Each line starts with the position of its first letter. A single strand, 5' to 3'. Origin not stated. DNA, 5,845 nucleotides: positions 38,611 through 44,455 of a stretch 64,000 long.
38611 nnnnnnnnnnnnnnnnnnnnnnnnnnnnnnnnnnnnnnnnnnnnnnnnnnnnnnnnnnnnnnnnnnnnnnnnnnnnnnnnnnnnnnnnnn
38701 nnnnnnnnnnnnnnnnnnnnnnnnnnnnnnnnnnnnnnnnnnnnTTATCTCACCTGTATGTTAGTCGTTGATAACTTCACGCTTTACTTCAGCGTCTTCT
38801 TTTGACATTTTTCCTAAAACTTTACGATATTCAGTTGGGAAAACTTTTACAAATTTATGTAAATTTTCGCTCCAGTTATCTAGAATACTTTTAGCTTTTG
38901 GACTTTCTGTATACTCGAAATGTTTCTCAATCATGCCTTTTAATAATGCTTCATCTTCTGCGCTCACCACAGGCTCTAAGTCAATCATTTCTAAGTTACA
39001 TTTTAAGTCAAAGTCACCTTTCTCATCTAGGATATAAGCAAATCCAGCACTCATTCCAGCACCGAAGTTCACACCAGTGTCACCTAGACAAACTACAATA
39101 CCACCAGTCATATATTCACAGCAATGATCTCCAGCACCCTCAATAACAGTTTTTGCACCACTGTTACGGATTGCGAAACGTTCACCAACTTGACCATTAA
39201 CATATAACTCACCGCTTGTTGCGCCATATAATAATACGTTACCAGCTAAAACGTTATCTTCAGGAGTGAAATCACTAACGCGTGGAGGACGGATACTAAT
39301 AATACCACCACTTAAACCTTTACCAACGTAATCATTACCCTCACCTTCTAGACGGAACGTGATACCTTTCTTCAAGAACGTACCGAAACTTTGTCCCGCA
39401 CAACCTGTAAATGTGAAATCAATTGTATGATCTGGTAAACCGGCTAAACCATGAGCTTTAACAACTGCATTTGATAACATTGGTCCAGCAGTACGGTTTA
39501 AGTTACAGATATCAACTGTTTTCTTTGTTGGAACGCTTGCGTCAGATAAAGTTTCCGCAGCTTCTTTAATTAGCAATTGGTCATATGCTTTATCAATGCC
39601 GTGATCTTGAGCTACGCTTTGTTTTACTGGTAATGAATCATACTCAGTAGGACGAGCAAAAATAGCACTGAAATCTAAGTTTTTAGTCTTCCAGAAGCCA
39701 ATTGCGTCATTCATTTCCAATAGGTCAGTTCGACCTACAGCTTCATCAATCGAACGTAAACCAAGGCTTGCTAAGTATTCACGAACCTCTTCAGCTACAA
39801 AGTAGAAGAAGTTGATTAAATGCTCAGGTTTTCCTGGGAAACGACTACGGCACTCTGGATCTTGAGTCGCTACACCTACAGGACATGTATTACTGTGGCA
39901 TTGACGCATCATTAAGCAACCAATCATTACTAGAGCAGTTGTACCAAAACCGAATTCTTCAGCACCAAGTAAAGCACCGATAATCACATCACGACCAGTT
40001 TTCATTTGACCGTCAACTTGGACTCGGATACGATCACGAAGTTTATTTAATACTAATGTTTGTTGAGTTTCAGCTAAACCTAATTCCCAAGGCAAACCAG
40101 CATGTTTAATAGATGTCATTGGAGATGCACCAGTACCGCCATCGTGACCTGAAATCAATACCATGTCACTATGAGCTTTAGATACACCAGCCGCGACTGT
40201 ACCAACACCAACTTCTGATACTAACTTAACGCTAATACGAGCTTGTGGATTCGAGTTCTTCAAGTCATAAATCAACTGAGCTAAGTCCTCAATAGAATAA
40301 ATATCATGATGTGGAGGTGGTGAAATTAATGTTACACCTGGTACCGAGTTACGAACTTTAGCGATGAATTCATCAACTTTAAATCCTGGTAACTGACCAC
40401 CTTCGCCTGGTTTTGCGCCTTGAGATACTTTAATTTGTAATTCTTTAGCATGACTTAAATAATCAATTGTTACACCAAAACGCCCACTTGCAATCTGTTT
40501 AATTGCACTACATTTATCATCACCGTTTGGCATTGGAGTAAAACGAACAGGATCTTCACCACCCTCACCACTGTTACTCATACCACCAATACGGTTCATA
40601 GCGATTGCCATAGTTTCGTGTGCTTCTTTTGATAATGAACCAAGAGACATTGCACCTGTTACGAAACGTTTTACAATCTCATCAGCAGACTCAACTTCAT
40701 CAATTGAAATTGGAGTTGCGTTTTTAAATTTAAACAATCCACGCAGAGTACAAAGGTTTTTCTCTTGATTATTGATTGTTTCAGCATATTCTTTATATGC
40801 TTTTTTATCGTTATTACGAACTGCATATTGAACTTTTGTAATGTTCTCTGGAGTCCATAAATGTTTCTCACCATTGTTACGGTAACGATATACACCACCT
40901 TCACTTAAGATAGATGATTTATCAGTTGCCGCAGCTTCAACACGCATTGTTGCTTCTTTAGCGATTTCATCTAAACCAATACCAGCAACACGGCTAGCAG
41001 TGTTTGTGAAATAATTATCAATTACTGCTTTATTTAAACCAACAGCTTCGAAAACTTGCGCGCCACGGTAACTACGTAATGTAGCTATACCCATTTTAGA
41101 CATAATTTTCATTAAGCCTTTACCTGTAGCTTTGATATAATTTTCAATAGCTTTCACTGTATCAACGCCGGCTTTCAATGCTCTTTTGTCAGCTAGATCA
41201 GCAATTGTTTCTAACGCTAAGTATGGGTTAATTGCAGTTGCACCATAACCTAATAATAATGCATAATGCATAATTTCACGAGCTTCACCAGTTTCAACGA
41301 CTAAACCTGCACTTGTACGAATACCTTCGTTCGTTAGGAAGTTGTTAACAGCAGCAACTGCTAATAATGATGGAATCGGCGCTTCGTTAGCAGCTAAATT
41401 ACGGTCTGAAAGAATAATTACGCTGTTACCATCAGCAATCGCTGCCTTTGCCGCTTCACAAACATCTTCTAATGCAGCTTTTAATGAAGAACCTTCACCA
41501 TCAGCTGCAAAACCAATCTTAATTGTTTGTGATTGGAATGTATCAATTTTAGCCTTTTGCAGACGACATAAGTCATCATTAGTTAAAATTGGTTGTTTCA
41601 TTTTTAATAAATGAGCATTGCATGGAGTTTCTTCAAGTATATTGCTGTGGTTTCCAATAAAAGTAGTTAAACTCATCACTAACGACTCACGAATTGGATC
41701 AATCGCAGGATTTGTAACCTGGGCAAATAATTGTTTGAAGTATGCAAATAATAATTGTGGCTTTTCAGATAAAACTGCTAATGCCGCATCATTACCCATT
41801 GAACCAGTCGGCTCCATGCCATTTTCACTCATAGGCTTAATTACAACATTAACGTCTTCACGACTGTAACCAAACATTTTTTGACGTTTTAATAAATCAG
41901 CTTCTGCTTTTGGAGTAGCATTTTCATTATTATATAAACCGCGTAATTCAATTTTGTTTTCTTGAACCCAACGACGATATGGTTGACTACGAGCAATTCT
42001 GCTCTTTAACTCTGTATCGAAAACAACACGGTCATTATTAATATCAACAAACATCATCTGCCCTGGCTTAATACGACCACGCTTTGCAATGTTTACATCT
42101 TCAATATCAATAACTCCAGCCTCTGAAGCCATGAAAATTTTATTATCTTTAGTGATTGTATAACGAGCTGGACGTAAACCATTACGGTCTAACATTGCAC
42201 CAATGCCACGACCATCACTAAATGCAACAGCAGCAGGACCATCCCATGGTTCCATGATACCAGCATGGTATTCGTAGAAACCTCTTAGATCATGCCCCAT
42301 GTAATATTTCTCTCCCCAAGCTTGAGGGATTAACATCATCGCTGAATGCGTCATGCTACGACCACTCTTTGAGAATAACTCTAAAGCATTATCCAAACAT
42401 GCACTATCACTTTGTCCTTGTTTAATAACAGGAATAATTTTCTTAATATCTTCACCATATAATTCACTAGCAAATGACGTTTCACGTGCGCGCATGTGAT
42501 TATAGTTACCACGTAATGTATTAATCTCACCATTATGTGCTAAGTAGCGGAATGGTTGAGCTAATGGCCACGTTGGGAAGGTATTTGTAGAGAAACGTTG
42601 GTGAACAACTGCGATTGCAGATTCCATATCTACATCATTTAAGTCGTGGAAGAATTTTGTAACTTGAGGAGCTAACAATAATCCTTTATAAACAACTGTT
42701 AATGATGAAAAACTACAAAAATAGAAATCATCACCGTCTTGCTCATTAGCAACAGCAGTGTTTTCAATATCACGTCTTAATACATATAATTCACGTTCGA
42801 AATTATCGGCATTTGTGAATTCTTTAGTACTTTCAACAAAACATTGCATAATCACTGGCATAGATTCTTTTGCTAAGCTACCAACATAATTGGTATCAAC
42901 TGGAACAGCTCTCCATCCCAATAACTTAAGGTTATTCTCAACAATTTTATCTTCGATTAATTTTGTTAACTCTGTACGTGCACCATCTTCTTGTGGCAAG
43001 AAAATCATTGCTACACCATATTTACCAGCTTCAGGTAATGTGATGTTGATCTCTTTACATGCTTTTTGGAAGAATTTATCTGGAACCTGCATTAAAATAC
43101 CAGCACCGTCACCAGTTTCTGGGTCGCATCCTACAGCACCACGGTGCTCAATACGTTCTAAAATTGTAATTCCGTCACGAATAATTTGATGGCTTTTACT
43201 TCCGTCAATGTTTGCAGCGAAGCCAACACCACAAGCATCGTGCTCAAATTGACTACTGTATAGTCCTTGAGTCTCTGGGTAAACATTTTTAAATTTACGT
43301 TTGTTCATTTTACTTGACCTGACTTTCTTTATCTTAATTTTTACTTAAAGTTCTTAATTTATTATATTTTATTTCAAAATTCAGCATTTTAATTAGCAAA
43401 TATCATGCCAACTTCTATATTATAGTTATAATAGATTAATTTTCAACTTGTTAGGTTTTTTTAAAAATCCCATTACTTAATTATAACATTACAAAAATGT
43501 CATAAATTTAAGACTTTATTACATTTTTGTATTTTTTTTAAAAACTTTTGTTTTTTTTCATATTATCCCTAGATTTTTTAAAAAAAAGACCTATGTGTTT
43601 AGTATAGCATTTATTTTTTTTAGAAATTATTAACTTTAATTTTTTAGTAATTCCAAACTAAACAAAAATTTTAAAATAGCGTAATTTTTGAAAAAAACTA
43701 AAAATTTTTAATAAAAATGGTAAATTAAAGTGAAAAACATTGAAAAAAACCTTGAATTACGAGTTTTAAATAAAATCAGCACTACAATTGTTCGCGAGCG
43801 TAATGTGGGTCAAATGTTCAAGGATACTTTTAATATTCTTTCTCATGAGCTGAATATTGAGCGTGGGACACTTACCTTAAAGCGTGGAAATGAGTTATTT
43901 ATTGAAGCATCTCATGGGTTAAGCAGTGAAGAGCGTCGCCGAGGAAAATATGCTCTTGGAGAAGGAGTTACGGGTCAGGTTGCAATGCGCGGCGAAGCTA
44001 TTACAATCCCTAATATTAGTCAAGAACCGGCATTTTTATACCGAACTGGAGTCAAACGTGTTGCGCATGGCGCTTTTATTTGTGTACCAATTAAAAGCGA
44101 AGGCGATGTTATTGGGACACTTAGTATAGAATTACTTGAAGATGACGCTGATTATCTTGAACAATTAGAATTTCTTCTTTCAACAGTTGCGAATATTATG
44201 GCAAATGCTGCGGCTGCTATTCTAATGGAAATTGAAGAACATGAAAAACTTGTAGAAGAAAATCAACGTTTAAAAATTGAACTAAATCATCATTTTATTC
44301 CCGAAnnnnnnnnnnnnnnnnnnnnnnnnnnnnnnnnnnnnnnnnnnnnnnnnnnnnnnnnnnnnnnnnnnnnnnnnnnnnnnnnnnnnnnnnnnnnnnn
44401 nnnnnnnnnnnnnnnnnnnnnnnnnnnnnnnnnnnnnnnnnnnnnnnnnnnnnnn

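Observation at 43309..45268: Nitrogen-assimilation cluster under a sigma-54 promoter with a divergent GAF-domain bacterial enhancer-binding protein (NifA-like, no receiver domain)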

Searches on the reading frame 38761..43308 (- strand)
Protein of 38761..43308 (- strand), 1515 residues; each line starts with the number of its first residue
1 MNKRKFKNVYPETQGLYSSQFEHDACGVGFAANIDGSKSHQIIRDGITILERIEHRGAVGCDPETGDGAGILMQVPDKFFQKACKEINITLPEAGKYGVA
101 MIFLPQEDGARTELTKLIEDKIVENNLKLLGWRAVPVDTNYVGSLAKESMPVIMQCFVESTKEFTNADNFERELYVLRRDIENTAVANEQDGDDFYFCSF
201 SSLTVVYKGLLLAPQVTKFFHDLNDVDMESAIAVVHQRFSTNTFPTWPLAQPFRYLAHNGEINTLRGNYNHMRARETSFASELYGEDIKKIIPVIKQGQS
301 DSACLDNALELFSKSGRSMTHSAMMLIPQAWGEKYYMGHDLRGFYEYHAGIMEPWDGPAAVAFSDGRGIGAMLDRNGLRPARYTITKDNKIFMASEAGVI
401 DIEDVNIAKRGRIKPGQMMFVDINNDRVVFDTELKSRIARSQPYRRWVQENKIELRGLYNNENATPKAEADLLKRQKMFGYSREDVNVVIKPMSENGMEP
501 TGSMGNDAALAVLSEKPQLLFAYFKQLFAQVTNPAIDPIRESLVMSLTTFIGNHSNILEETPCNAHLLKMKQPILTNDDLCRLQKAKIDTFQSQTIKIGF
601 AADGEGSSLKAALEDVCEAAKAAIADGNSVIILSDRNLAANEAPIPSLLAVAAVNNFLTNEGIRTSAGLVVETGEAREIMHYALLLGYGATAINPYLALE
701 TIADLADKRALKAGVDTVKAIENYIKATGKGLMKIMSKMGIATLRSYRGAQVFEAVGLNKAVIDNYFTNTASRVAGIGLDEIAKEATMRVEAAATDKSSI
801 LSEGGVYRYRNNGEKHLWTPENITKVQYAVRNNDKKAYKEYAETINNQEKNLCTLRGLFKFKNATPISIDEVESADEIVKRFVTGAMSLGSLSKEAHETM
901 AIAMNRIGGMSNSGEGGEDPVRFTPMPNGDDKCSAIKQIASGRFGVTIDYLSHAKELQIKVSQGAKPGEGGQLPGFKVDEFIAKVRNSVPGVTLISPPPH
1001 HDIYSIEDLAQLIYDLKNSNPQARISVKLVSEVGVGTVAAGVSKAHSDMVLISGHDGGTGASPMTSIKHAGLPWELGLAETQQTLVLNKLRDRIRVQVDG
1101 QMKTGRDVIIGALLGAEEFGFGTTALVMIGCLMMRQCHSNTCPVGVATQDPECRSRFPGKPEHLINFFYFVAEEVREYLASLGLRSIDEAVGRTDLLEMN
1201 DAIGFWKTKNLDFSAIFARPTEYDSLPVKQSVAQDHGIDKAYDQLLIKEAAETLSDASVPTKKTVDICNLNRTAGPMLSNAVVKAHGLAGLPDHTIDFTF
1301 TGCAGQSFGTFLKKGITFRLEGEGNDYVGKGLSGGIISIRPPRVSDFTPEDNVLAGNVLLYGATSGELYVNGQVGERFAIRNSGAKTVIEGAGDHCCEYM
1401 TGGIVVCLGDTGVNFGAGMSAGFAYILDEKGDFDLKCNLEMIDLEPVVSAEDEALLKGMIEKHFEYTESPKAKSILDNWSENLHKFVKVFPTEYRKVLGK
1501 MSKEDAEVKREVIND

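Call 6: search_protein_families(library=pfam, proteins=[window:38761-43308:-])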
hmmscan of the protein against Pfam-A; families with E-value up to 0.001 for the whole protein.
window:38761-43308:- (1515 aa): 4 families
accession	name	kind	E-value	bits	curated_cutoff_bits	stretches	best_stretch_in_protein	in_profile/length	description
PF00310.26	GATase_2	-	2.9e-181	603.2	19.9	1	26-447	1-420/420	Glutamine amidotransferases class-II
PF01645.23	Glu_synthase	-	8e-148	492.9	20.4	1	820-1184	5-368/369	Conserved region in glutamate synthase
PF04898.20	Glu_syn_central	-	2e-113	378.8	22.8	1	474-759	1-277/277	Glutamate synthase central domain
PF01493.24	GXGXG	-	4.6e-78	261.6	32.5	1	1266-1453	2-189/190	GXGXG motif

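Call 7: search_protein_families(library=ncbifam, proteins=[window:38761-43308:-])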
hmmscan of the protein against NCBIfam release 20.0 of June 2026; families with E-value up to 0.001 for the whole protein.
window:38761-43308:- (1515 aa): 2 families
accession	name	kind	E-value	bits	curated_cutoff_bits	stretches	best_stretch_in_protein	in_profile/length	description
NF008730.0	PRK11750.1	equivalog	0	1783.9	1047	1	14-1509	3-1486/1490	glutamate synthase large subunit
TIGR03122.1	one_C_dehyd_C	equivalog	6.2e-05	22.4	130.65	1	1301-1429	86-209/260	formylmethanofuran dehydrogenase subunit C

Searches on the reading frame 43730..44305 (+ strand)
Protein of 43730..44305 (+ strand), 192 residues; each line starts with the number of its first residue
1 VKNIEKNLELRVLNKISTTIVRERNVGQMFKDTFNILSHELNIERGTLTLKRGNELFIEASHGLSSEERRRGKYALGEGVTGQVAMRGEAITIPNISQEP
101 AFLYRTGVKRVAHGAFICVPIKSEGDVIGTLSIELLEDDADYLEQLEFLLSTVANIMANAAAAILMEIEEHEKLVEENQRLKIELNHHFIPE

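Call 20: find_related_loci(query=A1, collection=genome_contigs, flank=10000)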
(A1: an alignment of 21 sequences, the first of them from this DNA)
Query A1 (192 aa) in genome_contigs; peptide patterns used: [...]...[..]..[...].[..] (x = any residue, [..] = any of these).
599 stretches matched a pattern (row limit reached: there are more); 504 encode a relative of the query (tblastn E <= 1e-3); the best 80 are kept; 79 distinct loci.
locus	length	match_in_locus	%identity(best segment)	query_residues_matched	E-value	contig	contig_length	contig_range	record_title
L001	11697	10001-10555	52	7-191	9e-58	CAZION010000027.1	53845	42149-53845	MAG TPA_asm: uncultured Victivallis sp. isolate SRP272421_co1_540 genome assembly, contig: NODE_976_length_53845_cov_11.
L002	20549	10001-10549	54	6-187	7e-56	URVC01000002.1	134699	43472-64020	uncultured bacterium isolate UMGS1377 genome assembly, contig: NODE_48_length_134699_cov_15.526618, whole genome shotgun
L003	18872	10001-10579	52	1-191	8e-56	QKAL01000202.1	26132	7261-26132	MAG: Lentisphaerae bacterium isolate SZUA-371 scaffold_4227, whole genome shotgun sequence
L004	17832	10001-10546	56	6-186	9e-56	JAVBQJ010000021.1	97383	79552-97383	MAG: Victivallaceae bacterium isolate EPI_MAG_00163 c_000007025624, whole genome shotgun sequence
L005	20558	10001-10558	52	7-191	2e-55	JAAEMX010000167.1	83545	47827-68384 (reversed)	MAG: Lentisphaerae bacterium isolate Bse_17 BseG_CONTIG922710, whole genome shotgun sequence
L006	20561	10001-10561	51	6-191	1e-54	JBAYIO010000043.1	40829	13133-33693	MAG: Victivallaceae bacterium isolate SO_2016_GW1_32 scaffold01806_OW334_2016, whole genome shotgun sequence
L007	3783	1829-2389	51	6-191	1e-54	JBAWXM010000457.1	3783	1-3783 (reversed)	MAG: Lentisphaerota bacterium isolate ELA063 MAG063_457, whole genome shotgun sequence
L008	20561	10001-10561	50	6-191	1e-54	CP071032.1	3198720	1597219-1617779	Lentisphaerota bacterium strain zth2 chromosome, complete genome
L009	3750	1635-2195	51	6-191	1e-54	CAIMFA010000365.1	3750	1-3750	MAG: uncultured Lentisphaeria bacterium isolate Umea_bin-02975 genome assembly, contig: bin-02975:0365/1030, whole genom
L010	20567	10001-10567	52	5-192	2e-56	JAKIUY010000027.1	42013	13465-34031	MAG: Victivallaceae bacterium isolate D100SM.bin.29 NODE_407_length_42013_cov_6.447930, whole genome shotgun sequence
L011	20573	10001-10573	50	1-191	5e-54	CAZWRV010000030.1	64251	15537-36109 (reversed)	MAG TPA_asm: uncultured Victivallaceae bacterium isolate binchicken_co135_207 genome assembly, contig: NODE_1014_length_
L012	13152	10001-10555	50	9-192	7e-54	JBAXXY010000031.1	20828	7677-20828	MAG: Lentisphaerota bacterium isolate ELA751 MAG751_31, whole genome shotgun sequence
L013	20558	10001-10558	50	7-191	1e-53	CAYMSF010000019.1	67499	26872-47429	MAG TPA_asm: uncultured Victivallaceae bacterium isolate SRP272421_co3_131 genome assembly, contig: NODE_432_length_6749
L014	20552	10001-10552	51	5-187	3e-53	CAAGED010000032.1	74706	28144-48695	MAG TPA_asm: Lentisphaeria bacterium, isolate HGM23463, WGS project CAAGED010000000 data, contig: SRS476144_146_k119_167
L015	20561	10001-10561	51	6-191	2e-53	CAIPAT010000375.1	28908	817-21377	MAG: uncultured Lentisphaeria bacterium isolate LJ_bin-1925 genome assembly, contig: bin-1925:375/465, whole genome shot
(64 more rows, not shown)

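Call 64: search_solved_structures(query=window:43730-44305:+, max_evalue=0.01, show_alignments=3)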
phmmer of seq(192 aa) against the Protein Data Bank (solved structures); distinct sequences matched with E-value up to 0.01: 12.
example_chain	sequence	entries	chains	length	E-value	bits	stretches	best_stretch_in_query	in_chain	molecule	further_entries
4g3k_A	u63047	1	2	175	2.5e-17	66.5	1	7-177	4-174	Transcriptional regulator nlh1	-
4g3w_A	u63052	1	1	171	8e-17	64.8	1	7-161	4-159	Transcriptional regulator nlh1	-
4g3v_A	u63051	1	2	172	5.2e-16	62.2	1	8-158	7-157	Transcriptional regulator nlh2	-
9qq6_C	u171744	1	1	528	1.5e-13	54.2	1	7-185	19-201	Nif-specific regulatory protein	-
3e0y_A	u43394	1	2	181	2.9e-11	46.7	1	6-161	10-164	Conserved domain protein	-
3trc_A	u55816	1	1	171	4e-08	36.5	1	54-160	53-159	Phosphoenolpyruvate-protein phosphotransferase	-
3ci6_A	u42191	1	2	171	5.5e-07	32.8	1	12-155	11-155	Phosphoenolpyruvate-protein phosphotransferase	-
2zmf_A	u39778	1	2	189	0.00015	24.9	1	70-132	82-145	cAMP and cAMP-inhibited cGMP 3',5'-cyclic phosphodiesterase 10A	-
8jrc_A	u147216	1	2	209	0.00026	24.1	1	30-181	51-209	Nif-specific regulatory protein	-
5w10_A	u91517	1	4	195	0.00032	23.8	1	52-160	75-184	cGMP-specific phosphodiesterase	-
4mn7_A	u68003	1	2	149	0.0043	20.1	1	71-172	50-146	Putative uncharacterized protein Ta0848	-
4mmn_A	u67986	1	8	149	0.0078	19.3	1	71-172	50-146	Putative uncharacterized protein Ta0848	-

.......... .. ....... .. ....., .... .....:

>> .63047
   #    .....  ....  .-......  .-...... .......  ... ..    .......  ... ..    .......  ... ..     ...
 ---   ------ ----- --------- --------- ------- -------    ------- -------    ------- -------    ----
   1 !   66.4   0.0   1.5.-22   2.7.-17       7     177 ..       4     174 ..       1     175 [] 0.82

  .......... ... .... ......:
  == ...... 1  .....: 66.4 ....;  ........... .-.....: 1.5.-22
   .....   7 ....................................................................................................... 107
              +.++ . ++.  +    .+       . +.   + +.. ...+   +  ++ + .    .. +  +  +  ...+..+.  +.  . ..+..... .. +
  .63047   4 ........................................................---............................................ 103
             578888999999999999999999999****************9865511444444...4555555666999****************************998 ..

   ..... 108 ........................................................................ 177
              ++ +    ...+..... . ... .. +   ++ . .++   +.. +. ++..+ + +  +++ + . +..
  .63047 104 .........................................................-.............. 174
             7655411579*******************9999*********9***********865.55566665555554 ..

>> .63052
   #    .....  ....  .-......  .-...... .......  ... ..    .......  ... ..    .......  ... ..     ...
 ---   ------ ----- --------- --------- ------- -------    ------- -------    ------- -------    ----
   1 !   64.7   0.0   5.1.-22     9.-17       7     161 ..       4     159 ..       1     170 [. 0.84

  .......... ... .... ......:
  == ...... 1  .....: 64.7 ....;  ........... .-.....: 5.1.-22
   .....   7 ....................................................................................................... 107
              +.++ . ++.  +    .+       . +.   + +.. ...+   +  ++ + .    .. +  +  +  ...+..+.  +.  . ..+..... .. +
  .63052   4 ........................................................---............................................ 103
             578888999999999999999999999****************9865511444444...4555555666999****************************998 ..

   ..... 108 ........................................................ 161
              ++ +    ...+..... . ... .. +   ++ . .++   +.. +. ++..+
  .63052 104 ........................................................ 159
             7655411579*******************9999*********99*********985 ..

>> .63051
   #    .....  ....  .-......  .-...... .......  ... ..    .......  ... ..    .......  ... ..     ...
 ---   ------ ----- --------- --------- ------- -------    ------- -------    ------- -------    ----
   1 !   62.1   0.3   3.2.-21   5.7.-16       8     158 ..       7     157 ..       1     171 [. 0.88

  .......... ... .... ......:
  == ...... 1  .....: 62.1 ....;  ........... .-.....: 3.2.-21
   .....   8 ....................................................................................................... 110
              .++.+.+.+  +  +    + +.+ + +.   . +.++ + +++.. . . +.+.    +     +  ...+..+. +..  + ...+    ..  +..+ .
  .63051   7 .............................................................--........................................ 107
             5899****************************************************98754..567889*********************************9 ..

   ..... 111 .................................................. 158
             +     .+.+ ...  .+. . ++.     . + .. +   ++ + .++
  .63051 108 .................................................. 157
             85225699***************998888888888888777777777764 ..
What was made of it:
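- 43730..45268 (+): Enhancer-binding protein, 512 aa: GAF sensor, coiled-coil-like linker, AAA+ sigma-54 interaction domain with GAFTGA, and a Fis-type HTH. There is no receiver domain. The GAF domain's best PDB match is Aquifex Nlh1 (call 64).
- On Nlh1/Nlh2-type GAF-regulated activators (Aquifex): The linker 160-190 is heptad-like by eye; its structure was not modelled (call 64).
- Closest known: Aquifex aeolicus Nlh1. Same: The window GAF domain's best solved relative is Nlh1 (4g3k, E = 2.5e-17), ahead of NifA (call 64).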
